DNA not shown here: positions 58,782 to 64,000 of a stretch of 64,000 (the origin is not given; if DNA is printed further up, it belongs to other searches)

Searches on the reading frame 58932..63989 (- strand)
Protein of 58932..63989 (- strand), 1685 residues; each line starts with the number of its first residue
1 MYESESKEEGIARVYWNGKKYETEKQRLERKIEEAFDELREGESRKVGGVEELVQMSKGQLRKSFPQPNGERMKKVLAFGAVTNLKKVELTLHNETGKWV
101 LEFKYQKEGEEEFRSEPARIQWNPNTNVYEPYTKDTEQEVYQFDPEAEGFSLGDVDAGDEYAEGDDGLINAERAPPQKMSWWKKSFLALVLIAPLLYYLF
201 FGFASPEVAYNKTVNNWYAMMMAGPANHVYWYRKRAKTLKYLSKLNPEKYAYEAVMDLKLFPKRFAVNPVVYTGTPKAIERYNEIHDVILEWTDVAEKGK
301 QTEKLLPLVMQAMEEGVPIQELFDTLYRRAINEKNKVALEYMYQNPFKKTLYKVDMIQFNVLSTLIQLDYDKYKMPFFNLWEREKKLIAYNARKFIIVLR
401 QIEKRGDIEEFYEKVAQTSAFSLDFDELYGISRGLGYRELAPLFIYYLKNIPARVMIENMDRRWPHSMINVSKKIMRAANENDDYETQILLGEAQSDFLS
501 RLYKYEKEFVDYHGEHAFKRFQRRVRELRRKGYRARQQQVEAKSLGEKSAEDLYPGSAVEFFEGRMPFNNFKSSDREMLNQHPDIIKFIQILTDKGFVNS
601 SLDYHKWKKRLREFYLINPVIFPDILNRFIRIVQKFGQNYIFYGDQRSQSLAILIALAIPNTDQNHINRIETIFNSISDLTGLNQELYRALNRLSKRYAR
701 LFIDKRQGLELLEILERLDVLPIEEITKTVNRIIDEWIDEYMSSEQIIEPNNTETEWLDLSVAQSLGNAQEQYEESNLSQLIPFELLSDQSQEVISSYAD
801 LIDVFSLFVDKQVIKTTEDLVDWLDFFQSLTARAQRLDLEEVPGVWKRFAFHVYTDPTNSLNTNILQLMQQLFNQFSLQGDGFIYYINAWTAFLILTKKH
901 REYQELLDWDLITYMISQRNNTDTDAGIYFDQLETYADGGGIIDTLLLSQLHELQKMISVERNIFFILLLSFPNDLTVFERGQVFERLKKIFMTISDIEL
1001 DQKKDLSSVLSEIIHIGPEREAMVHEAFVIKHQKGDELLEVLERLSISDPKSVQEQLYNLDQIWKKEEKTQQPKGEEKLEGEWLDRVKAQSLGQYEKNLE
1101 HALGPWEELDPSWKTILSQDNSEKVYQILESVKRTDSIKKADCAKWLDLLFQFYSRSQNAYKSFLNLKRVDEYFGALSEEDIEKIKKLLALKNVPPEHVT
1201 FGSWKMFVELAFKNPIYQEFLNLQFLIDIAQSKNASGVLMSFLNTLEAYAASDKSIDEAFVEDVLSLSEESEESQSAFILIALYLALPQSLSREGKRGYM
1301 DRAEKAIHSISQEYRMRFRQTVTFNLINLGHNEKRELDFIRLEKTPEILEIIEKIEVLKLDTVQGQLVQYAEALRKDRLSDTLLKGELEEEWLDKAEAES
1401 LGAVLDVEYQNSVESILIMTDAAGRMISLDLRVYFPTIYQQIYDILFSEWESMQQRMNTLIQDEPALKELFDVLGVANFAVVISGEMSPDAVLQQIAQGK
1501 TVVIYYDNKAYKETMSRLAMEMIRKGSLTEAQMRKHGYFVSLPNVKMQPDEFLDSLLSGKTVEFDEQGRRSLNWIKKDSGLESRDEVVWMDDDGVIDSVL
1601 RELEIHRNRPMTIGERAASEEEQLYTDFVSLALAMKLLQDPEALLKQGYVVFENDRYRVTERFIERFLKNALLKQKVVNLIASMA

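Call 46: search_protein_families(library=pfam, proteins=[window:58932-63989:-], max_evalue=0.00001)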
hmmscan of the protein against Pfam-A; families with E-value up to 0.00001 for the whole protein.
window:58932-63989:- (1685 aa): 0 families

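Call 97: find_encoding_contigs(protein=window:58932-63989:-, flank=10000, max_places=1)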
Protein window:58932-63989:- (1685 aa): no gene with exactly this product is on record in the collection.
